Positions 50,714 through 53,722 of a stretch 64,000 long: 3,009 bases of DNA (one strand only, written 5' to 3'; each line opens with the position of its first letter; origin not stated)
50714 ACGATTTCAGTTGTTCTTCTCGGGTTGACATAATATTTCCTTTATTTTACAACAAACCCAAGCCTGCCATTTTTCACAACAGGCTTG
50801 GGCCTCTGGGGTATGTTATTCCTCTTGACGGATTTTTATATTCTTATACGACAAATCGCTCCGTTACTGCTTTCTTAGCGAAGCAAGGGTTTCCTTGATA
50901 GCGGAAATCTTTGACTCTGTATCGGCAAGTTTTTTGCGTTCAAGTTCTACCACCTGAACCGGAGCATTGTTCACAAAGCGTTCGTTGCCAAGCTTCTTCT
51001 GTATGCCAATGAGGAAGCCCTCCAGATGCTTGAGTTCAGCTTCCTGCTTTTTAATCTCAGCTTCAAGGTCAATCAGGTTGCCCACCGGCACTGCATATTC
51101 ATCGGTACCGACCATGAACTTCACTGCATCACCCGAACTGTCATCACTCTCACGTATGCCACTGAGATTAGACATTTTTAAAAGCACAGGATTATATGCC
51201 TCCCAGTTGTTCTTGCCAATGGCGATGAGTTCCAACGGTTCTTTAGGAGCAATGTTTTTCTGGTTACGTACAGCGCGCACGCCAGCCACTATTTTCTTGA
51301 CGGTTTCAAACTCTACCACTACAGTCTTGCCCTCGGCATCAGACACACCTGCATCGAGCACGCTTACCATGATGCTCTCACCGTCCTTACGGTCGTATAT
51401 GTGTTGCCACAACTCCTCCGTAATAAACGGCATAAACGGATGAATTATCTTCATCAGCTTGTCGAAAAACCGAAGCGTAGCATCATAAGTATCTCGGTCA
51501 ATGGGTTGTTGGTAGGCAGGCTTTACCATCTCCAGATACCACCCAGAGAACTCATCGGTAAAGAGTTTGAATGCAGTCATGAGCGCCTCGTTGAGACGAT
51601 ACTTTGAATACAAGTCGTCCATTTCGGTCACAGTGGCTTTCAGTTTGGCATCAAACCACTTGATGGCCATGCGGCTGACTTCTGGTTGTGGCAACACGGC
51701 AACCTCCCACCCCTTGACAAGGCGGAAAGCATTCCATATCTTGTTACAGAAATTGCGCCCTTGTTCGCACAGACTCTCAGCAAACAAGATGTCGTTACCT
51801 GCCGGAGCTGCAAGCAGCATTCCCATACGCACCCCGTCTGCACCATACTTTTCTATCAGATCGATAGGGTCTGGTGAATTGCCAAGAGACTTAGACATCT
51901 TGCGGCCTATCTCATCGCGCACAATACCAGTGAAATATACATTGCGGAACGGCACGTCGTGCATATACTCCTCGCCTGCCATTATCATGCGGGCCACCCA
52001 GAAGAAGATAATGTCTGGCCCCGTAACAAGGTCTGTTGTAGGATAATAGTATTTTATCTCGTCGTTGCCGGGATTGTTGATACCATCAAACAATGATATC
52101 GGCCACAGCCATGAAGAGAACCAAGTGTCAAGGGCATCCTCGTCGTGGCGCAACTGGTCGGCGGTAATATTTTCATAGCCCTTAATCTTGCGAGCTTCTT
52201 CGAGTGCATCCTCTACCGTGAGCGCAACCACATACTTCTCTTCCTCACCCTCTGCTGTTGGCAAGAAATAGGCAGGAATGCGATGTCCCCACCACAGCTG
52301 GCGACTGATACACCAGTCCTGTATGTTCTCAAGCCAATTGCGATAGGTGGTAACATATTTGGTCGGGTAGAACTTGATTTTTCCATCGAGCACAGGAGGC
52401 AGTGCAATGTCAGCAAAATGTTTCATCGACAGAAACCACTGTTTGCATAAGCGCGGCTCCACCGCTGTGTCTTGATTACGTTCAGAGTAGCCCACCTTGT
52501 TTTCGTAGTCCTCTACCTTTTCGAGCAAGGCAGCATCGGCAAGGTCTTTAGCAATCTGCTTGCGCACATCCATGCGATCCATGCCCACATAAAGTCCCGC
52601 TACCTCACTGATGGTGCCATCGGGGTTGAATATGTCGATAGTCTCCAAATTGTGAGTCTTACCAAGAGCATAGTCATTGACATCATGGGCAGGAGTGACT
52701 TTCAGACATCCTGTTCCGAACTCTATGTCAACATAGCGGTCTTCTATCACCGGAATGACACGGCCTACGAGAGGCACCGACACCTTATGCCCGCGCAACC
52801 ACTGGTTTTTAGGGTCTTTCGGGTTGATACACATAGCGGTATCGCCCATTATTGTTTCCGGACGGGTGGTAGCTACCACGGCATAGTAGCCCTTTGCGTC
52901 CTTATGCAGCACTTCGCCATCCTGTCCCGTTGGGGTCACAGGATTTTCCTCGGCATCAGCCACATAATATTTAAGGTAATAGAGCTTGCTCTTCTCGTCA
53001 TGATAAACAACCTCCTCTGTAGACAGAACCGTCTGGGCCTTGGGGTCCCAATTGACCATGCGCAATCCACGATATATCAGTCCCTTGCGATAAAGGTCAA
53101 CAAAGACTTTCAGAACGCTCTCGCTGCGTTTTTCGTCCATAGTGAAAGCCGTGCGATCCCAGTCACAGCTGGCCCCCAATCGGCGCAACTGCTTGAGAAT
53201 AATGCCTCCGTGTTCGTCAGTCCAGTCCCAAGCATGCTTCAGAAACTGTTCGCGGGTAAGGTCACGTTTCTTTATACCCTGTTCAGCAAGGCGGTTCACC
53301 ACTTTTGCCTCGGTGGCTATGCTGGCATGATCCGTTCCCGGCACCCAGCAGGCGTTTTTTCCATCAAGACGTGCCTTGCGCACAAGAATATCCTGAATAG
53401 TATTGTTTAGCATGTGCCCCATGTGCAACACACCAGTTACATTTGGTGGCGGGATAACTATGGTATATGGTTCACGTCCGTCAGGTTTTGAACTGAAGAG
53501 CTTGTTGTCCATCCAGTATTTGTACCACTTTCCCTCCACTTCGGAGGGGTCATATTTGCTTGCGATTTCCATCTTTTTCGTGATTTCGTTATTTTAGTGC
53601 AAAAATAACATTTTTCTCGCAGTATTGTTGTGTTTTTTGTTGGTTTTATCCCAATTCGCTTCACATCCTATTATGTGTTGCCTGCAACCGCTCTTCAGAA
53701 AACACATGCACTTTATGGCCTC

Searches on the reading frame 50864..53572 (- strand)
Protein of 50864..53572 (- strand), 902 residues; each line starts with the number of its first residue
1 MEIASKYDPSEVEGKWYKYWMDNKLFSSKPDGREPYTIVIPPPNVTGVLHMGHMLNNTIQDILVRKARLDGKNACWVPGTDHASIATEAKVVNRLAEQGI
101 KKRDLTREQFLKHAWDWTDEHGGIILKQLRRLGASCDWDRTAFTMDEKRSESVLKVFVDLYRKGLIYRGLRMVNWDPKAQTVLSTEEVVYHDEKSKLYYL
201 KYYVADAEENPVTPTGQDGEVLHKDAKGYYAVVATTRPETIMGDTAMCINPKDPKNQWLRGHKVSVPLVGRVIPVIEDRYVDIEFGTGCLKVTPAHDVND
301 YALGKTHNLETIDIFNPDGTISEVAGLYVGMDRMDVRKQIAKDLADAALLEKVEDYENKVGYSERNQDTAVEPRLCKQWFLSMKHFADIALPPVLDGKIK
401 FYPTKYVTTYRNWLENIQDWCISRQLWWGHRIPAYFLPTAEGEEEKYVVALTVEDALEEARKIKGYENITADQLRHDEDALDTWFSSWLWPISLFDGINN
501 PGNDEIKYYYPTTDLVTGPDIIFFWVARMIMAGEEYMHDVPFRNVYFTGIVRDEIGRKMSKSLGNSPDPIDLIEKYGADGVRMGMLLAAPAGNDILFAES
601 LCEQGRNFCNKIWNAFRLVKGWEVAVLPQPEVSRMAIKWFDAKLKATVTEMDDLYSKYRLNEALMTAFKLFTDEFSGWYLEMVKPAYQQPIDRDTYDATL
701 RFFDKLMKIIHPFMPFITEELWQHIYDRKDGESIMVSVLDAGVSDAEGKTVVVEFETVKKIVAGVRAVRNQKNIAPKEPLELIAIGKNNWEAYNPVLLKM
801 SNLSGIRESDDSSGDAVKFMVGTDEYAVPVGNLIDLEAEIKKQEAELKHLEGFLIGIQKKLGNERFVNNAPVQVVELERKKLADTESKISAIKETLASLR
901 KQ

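Call 111: search_protein_families(library=pfam, proteins=[window:50864-53572:-], max_evalue=0.00001)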
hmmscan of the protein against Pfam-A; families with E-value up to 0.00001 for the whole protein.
window:50864-53572:- (902 aa): 5 families
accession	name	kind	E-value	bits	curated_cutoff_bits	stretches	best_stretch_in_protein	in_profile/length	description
PF00133.28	tRNA-synt_1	-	2.6e-126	422.2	22.7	1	15-595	1-411/414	tRNA synthetases class I (I, L, M and V)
PF08264.19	Anticodon_1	-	4.8e-31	108.1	25.1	1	638-783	2-147/148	Anticodon-binding domain of tRNA ligase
PF09334.17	tRNA-synt_1g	-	9.3e-18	64.6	20.1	1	41-188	6-135/391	tRNA synthetases class I (M)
PF10458.14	Val_tRNA-synt_C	-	4.2e-13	49.8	25.9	1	835-899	1-65/66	Valyl tRNA synthetase tRNA binding arm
PF13603.12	tRNA-synt_1_2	-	2.2e-08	34.2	25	1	258-320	83-145/185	Leucyl-tRNA synthetase, editing domain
